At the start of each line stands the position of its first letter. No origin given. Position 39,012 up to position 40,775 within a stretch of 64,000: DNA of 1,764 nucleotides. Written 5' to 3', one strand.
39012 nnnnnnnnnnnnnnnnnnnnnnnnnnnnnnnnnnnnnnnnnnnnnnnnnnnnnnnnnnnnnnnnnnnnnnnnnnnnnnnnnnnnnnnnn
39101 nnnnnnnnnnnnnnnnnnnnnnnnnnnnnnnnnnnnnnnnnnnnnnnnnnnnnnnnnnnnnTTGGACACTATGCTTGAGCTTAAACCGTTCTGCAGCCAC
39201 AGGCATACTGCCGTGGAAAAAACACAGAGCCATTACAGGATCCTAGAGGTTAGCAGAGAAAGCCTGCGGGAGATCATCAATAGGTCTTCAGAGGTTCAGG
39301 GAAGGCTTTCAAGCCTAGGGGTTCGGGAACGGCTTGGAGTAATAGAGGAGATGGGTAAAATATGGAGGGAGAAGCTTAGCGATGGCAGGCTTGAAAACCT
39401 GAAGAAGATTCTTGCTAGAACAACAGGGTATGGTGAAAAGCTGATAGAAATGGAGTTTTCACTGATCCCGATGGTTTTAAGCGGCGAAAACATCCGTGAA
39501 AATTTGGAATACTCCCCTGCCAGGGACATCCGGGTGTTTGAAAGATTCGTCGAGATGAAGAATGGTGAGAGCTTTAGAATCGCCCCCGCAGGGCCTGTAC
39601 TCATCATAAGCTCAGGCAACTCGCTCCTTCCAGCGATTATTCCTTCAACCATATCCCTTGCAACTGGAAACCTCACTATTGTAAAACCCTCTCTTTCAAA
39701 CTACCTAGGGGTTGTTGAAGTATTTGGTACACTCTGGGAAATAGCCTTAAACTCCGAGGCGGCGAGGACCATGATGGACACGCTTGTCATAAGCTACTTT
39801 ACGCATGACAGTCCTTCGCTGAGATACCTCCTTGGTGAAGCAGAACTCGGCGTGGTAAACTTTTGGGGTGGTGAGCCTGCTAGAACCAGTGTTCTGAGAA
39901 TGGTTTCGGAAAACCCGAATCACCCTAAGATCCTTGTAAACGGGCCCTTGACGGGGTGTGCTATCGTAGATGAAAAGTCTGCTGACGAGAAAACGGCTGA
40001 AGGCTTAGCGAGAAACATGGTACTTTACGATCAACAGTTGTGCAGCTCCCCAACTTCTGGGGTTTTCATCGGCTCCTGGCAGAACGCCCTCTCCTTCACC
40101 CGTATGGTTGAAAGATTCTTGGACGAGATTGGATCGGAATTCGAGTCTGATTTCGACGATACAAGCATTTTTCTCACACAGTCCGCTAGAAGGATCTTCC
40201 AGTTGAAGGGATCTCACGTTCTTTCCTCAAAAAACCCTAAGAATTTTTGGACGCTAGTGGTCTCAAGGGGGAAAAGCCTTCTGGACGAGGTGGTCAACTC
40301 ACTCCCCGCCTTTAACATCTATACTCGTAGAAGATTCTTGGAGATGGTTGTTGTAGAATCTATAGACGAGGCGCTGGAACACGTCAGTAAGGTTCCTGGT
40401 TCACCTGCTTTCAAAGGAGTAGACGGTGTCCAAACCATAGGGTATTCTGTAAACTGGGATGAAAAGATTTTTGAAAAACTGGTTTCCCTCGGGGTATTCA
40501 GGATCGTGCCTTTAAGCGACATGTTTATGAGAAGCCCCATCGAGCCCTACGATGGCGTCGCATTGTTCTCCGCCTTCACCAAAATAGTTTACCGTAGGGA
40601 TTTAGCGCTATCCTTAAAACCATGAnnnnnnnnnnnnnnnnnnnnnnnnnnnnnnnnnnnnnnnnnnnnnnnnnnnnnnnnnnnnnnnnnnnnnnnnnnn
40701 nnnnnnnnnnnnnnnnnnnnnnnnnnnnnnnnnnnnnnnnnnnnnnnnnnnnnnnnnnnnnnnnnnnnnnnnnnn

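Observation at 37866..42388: LuxE-like / LuxC-like / SDR / ComB-like four-gene operon in an archaeon: candidate novel acid-activation and reduction pathway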

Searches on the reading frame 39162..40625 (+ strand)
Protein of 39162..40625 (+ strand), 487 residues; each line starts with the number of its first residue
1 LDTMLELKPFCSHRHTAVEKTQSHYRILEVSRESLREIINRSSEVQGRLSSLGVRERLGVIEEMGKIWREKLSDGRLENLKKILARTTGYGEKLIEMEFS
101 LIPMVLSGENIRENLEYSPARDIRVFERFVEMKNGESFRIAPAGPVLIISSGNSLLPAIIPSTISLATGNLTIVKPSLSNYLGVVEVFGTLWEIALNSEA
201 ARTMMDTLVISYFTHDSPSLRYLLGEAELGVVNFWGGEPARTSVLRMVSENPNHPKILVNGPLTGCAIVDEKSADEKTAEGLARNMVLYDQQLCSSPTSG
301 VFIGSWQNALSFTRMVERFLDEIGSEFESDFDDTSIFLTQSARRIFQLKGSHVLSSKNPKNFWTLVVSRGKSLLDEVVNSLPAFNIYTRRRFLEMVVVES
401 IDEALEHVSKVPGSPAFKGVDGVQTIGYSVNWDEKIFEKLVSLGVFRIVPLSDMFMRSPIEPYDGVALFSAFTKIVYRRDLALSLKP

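Call 3: search_protein_families(library=pfam, proteins=[window:39162-40625:+], max_evalue=1)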
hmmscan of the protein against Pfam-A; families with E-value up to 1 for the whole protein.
window:39162-40625:+ (487 aa): 2 families
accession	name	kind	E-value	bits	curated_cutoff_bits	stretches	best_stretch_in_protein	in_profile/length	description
PF05893.19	LuxC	-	3.2e-21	76.1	21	1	53-469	5-395/401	Acyl-CoA reductase (LuxC)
PF00171.27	Aldedh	-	3.6e-06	26.2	23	1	26-298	22-273/461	Aldehyde dehydrogenase family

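Call 4: search_protein_families(library=ncbifam, proteins=[window:39162-40625:+], max_evalue=1)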
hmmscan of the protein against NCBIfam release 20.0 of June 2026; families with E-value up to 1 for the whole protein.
window:39162-40625:+ (487 aa): 1 family
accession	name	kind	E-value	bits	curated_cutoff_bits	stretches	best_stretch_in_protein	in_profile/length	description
NF052251.1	LCFA_red_LuxC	equivalog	6.8e-15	54.5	750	1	32-375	38-364/478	long-chain-fatty-acyl-CoA reductase LuxC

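Call 7: search_solved_structures(query=window:39162-40625:+, max_evalue=1, show_alignments=1)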
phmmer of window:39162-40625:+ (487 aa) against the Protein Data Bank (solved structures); distinct sequences matched with E-value up to 1: 1.
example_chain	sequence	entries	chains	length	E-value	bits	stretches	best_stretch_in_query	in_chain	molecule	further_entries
7xc6_A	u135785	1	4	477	1.9e-10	43.3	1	46-337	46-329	Long-chain acyl-protein thioester reductase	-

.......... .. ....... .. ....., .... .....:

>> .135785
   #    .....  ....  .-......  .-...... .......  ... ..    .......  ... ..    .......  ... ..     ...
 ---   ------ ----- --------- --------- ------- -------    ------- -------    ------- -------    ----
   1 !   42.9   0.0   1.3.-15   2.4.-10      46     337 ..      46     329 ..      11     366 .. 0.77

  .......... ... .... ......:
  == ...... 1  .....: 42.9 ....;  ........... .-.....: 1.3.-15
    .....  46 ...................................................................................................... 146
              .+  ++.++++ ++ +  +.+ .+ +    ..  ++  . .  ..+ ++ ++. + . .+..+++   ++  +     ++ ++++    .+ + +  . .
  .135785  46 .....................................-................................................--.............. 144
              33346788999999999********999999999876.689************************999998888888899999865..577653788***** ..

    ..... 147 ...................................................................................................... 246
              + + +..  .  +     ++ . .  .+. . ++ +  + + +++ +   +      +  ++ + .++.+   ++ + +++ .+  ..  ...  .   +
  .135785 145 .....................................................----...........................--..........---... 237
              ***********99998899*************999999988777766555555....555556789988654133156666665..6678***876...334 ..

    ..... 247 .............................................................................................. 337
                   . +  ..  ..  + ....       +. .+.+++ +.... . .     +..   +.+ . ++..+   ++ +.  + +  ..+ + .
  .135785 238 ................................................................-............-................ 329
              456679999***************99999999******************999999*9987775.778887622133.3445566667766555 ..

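Call 9: find_homologous_proteins(query=window:39162-40625:+)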
Query window:39162-40625:+ (487 aa): 191 proteins with E <= 0.001 among 8000 candidates; the best 120 are listed.
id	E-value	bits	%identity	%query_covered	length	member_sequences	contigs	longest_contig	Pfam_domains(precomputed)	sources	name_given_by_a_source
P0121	0.0e+0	1028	95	100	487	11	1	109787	PF05893.20,PF00171.28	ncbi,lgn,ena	-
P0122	4.1e-285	964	89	99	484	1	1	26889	PF05893.20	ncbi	ncbi:MAG: acyl-CoA reductase [Thermoproteota archaeon]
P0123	5.0e-281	950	88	99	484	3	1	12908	PF05893.20,PF00171.28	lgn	-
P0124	1.9e-254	863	80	99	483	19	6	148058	PF05893.20,PF00171.28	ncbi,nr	ncbi:MAG: aldehyde dehydrogenase family protein [Thermoproteota archaeon]|nr:aldehyde dehydrogenase 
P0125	6.2e-252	854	79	100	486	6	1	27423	PF05893.20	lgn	-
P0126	1.1e-242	824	75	100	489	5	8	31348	PF05893.20,PF00171.28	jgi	jgi:hypothetical protein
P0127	1.4e-236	804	73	100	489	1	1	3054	PF05893.20,PF00171.28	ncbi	ncbi:MAG: aldehyde dehydrogenase family protein [Thermoproteota archaeon]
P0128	2.1e-230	783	71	99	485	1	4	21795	PF05893.20,PF00171.28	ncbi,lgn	ncbi:MAG: aldehyde dehydrogenase family protein [Thermoproteota archaeon]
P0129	4.2e-229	779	71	99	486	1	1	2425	PF05893.20,PF00171.28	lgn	-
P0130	1.1e-228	778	70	99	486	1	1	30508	PF05893.20,PF00171.28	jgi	jgi:hypothetical protein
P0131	4.1e-227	772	70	99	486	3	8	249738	PF05893.20,PF00171.28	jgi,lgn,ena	jgi:hypothetical protein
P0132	1.6e-222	757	74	93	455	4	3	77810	PF05893.20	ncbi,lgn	ncbi:MAG: aldehyde dehydrogenase family protein [Thermoproteota archaeon]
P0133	4.2e-188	644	58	99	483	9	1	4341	PF05893.20,PF00171.28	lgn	-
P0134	1.8e-161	556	52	98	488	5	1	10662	PF05893.20,PF00171.28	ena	-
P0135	1.1e-160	553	53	97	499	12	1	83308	PF05893.20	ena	-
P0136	2.3e-159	549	52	98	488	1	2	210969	PF05893.20,PF00171.28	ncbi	ncbi:MAG: aldehyde dehydrogenase family protein [Nitrososphaeria archaeon]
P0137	6.7e-159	548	52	98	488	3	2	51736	PF05893.20,PF00171.28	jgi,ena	-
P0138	6.7e-156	538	52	97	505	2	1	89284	PF05893.20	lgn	-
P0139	9.8e-154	531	50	98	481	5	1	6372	PF05893.20,PF00171.28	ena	-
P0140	1.7e-153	530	52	98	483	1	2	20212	PF05893.20,PF00171.28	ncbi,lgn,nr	ncbi:MAG: aldehyde dehydrogenase family protein [Candidatus Methanomethyliales bacterium]|nr:aldehyd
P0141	8.1e-153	528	51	98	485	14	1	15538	PF05893.20,PF00171.28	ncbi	ncbi:MAG: aldehyde dehydrogenase family protein [Nitrososphaeria archaeon]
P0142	1.4e-152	527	53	94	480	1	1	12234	PF05893.20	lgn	-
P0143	1.5e-152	527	51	99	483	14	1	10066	PF05893.20,PF00171.28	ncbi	ncbi:MAG: aldehyde dehydrogenase family protein [Candidatus Methanomethylicaceae archaeon]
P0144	1.8e-151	523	51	98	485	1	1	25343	PF05893.20,PF00171.28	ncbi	ncbi:MAG: aldehyde dehydrogenase family protein [Nitrososphaeria archaeon]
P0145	3.2e-151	522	51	98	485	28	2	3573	PF05893.20,PF00171.28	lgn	-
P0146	5.9e-151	521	51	98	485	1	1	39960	PF05893.20,PF00171.28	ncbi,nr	ncbi:MAG: aldehyde dehydrogenase family protein [Nitrososphaeria archaeon]|nr:aldehyde dehydrogenase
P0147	7.3e-150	518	52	94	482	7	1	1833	PF05893.20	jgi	jgi:hypothetical protein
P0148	1.1e-149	517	51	98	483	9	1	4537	PF05893.20,PF00171.28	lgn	-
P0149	2.0e-149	516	51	98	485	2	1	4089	PF05893.20,PF00171.28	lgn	-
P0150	2.0e-147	510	50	98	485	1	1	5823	PF05893.20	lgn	-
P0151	2.2e-146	506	50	98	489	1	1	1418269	PF05893.20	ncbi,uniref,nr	ncbi:MAG: aldehyde dehydrogenase family protein [Candidatus Odinarchaeum yellowstonii]|uniref:long-c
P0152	6.8e-146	505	50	95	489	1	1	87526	PF05893.20,PF00171.28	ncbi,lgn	-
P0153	1.2e-145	504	56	84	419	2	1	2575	PF05893.20,PF00171.28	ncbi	ncbi:MAG: aldehyde dehydrogenase family protein, partial [Candidatus Odinarchaeota archaeon]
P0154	4.7e-145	502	51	97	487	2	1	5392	PF05893.20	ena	-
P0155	8.7e-145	501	48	98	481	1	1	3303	PF05893.20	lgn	-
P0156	1.2e-144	501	51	99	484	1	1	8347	PF05893.20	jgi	jgi:hypothetical protein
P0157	1.8e-144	500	47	98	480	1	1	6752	PF05893.20,PF00171.28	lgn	-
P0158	2.6e-144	500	48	98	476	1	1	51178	PF05893.20,PF00171.28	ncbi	-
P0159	6.0e-144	498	49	94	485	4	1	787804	PF05893.20,PF00171.28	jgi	-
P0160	1.0e-143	498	48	98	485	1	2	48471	PF05893.20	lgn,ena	-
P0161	2.0e-143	497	49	99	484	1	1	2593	PF05893.20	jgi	jgi:hypothetical protein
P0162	7.4e-143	495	48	99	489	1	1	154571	PF05893.20,PF00171.28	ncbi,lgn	-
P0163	4.6e-142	492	50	98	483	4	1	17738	PF05893.20,PF00171.28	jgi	jgi:hypothetical protein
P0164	8.7e-142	491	48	98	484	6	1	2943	PF05893.20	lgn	-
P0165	2.7e-141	490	50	98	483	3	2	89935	PF05893.20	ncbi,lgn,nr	ncbi:MAG: hypothetical protein GKC03_05305 [Methanomassiliicoccales archaeon]|nr:hypothetical protei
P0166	4.5e-141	489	48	99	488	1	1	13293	PF05893.20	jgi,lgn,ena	-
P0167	6.3e-141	488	49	98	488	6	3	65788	PF05893.20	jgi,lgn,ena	-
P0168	7.9e-141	488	47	98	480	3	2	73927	PF05893.20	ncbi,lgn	ncbi:MAG: acyl-CoA reductase [Candidatus Methanosuratincola sp.]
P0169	1.1e-140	488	48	99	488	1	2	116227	PF05893.20,PF00171.28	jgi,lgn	-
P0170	1.3e-140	487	49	97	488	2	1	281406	PF05893.20,PF00171.28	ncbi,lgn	-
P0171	2.0e-140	487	46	98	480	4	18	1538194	PF05893.20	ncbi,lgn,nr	ncbi:MAG: acyl-CoA reductase [Candidatus Methanosuratincola petrocarbonis]|nr:hypothetical protein [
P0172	4.4e-140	486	49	98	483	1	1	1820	PF05893.20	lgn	-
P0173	6.9e-140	485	48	99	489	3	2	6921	PF05893.20,PF00171.28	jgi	-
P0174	8.2e-140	485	49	99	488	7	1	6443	PF05893.20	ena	-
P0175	1.5e-139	484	48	97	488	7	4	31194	PF05893.20,PF00171.28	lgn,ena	-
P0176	1.7e-139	484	46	98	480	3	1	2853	PF05893.20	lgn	-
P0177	2.8e-139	483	49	94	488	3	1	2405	PF05893.20,PF00171.28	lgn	-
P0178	4.1e-139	482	49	95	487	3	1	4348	PF05893.20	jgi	jgi:hypothetical protein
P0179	6.5e-139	482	48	99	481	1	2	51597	PF05893.20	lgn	-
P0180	6.7e-139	482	49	97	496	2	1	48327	PF05893.20,PF00171.28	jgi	-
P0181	7.0e-139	482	69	63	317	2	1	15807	PF05893.20,PF00171.28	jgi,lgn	-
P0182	7.9e-139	481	49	97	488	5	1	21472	PF05893.20,PF00171.28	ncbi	-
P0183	8.3e-139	481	47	98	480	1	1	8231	PF05893.20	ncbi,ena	-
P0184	1.0e-138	481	48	99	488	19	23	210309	PF05893.20,PF00171.28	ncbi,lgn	-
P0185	1.4e-138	481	50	98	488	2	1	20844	PF05893.20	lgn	-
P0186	2.8e-138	480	47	99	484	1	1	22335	PF05893.20,PF00171.28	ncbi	-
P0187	3.5e-138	479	48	97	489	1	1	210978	PF05893.20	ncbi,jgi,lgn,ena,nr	ncbi:MAG TPA: acyl-CoA reductase [Conexivisphaerales archaeon]|nr:acyl-CoA reductase [Conexivisphaer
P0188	4.1e-138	479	48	99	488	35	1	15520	PF05893.20,PF00171.28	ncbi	-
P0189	2.4e-137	477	48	97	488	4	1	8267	PF05893.20,PF00171.28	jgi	-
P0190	3.0e-137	476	48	97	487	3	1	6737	PF05893.20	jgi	jgi:hypothetical protein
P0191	3.6e-137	476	48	99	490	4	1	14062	PF05893.20,PF00171.28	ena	-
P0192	4.5e-137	476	50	96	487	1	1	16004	PF05893.20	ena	-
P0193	8.6e-137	475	48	99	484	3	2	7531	PF05893.20,PF00171.28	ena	-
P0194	9.0e-137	475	46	98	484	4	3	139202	PF05893.20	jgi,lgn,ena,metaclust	metaclust:\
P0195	9.9e-137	474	50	93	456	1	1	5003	PF05893.20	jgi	jgi:hypothetical protein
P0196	2.3e-136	473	49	99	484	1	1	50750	PF05893.20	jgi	jgi:hypothetical protein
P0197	3.0e-136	473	47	97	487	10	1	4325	PF05893.20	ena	-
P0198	6.9e-136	472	47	99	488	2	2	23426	PF05893.20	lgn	-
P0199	7.9e-136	472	48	95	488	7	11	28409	PF05893.20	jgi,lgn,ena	-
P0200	1.8e-135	470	45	99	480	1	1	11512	PF05893.20,PF00171.28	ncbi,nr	ncbi:MAG: aldehyde dehydrogenase family protein [Candidatus Verstraetearchaeota archaeon]|nr:aldehyd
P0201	2.5e-135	470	48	97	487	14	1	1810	PF05893.20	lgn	-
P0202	2.9e-135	470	45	98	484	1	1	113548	PF05893.20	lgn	-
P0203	2.9e-135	470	47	96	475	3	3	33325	PF05893.20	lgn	-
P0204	6.4e-135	469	47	98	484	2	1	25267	PF05893.20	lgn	-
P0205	1.5e-134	467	48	95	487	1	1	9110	PF05893.20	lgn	-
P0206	1.8e-134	467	48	97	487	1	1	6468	PF05893.20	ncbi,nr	ncbi:MAG TPA: acyl-CoA reductase [Methanomassiliicoccales archaeon]|nr:acyl-CoA reductase [Methanoma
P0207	2.3e-134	467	48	99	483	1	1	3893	PF05893.20,PF00171.28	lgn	-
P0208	4.3e-134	466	48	95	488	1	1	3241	PF05893.20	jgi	jgi:hypothetical protein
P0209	8.5e-134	465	75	56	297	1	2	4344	PF05893.20,PF00171.28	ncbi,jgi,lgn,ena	-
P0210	1.5e-133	464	48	98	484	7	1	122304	PF05893.20,PF00171.28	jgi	-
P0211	1.9e-133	464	48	96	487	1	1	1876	PF05893.20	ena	-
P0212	5.9e-133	462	47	99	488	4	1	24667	PF05893.20,PF00171.28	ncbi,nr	ncbi:MAG: aldehyde dehydrogenase family protein [Methanomassiliicoccales archaeon]|nr:aldehyde dehyd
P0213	6.5e-133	462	49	94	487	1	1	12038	PF05893.20,PF00171.28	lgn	-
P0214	7.8e-133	462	46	98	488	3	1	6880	PF05893.20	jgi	jgi:hypothetical protein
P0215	9.9e-133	461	47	97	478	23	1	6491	PF05893.20,PF00171.28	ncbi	ncbi:MAG: aldehyde dehydrogenase family protein [Archaeoglobaceae archaeon]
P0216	1.2e-132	461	48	93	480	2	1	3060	PF05893.20,PF00171.28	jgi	-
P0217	1.3e-132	461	47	95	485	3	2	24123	PF05893.20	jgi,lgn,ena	-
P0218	2.1e-132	460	49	94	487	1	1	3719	PF05893.20,PF00171.28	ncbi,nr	ncbi:MAG: aldehyde dehydrogenase family protein [Methanomassiliicoccales archaeon]|nr:aldehyde dehyd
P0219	6.9e-132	459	46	95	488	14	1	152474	PF05893.20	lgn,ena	-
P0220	8.9e-132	458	46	98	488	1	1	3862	PF05893.20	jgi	jgi:hypothetical protein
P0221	9.4e-132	458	47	98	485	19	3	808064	PF05893.20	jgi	jgi:hypothetical protein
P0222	5.6e-131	456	47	98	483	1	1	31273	PF05893.20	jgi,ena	-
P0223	9.5e-131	455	53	79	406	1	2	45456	PF05893.20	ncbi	ncbi:MAG: acyl-CoA reductase [Nitrososphaeria archaeon]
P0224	4.7e-130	452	48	95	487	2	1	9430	PF05893.20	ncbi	-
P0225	5.6e-130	452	47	98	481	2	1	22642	PF05893.20,PF00171.28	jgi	jgi:hypothetical protein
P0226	7.5e-130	452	46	93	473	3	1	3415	PF05893.20,PF00171.28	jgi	jgi:hypothetical protein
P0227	8.2e-130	452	46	94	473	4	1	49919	PF05893.20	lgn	-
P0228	1.8e-129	451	46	95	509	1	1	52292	PF05893.20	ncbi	ncbi:MAG: acyl-CoA reductase [Methanomassiliicoccales archaeon]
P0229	5.5e-129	449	46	98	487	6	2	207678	PF05893.20,PF00171.28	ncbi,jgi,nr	ncbi:aldehyde dehydrogenase family protein [archaeon]|nr:MAG: aldehyde dehydrogenase family protein 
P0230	6.0e-129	449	46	95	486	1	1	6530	PF05893.20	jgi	jgi:hypothetical protein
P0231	1.5e-128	447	48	98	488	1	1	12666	PF05893.20,PF00171.28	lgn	-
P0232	8.7e-128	445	47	95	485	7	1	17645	PF05893.20,PF00171.28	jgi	jgi:hypothetical protein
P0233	1.2e-127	445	45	94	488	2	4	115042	PF05893.20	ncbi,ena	-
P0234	1.2e-127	445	46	97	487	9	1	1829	PF05893.20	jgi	jgi:hypothetical protein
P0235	1.5e-127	444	47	94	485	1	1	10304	PF05893.20,PF00171.28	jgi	jgi:hypothetical protein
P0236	2.1e-127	444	44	99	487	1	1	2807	PF05893.20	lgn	-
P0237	2.9e-127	443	47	94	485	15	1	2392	PF05893.20,PF00171.28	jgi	jgi:hypothetical protein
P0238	5.0e-127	442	47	92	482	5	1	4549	PF05893.20,PF00171.28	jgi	jgi:hypothetical protein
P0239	1.4e-125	438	45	93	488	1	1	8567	PF05893.20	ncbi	-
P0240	1.4e-125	438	49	89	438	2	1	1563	PF05893.20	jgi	jgi:hypothetical protein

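Call 69: search_solved_structures(query=A3, max_evalue=0.001, show_alignments=1)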
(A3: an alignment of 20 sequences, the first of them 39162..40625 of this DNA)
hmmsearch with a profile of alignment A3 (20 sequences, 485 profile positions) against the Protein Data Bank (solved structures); distinct sequences matched with E-value up to 0.001: 1.
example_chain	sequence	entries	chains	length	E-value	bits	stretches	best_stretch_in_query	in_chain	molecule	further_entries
7xc6_A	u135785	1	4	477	5.2e-17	65.3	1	41-323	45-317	Long-chain acyl-protein thioester reductase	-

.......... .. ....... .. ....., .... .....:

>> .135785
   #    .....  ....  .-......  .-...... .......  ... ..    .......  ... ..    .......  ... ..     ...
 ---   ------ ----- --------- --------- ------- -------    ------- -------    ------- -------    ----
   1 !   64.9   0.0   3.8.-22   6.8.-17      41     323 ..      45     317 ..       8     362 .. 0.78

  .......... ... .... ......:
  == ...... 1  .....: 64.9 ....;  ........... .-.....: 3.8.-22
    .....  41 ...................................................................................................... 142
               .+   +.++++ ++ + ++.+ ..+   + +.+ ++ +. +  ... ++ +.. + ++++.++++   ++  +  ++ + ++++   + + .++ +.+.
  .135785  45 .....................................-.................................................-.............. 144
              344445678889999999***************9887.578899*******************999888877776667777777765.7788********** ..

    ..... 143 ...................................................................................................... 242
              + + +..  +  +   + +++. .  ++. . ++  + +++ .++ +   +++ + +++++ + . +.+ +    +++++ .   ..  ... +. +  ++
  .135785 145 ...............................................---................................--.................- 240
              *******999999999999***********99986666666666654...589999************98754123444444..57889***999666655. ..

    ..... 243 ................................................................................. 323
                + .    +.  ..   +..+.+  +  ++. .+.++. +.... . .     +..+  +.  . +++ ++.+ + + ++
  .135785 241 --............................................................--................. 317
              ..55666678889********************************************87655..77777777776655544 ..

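Call 82: predict_structure(alignment_id=A3)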
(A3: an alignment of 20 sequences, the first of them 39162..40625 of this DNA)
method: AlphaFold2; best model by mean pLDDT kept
length: 487 residues; sequences in the alignment: 20
mean_pLDDT: 90.6   pTM: 0.89
mean pLDDT of the five models: 90.6, 90.4, 89.6, 88.8, 87.9
residues with pLDDT >= 90: 339; 70-90: 130; 50-70: 17; < 50: 1
segments of 3 or more residues with pLDDT < 50: none
pLDDT, mean of each block of 10 residues (from residue 1): 80 91 88 96 93 95 98 97 89 91 91 78 88 91 93 87 94 93 96 96 97 84 96 89 93 93 89 97 87 72 98 98 88 90 96 93 95 95 88 96 95 89 91 90 91 80 73 92 78
secondary structure, 60 per line:
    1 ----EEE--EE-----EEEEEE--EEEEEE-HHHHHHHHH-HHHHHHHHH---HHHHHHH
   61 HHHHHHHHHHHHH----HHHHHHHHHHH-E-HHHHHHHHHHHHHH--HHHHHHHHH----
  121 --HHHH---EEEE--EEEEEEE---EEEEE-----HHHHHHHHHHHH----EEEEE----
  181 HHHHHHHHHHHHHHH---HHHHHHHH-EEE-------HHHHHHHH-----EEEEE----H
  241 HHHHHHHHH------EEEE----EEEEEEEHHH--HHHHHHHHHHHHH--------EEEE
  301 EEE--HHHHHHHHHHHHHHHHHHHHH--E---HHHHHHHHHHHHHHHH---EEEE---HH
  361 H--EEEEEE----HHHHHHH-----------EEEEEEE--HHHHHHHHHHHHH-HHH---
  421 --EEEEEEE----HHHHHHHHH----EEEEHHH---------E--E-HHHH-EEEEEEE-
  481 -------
elements in order: E5-7 E17-22 E25-30 H32-40 H42-50 H54-73 H78-88 H92-105 H108-116 H123-126 E130-133 E136-142 E146-150 H156-167 E172-176 H181-195 H199-206 E208-210 H218-225 E231-235 H240-249 E256-259 E264-270 H276-288 E297-303 H306-326 H333-348 E352-355 E364-369 H374-380 E392-398 H401-413 E423-429 H434-442 E447-450 H468-471 E473-479
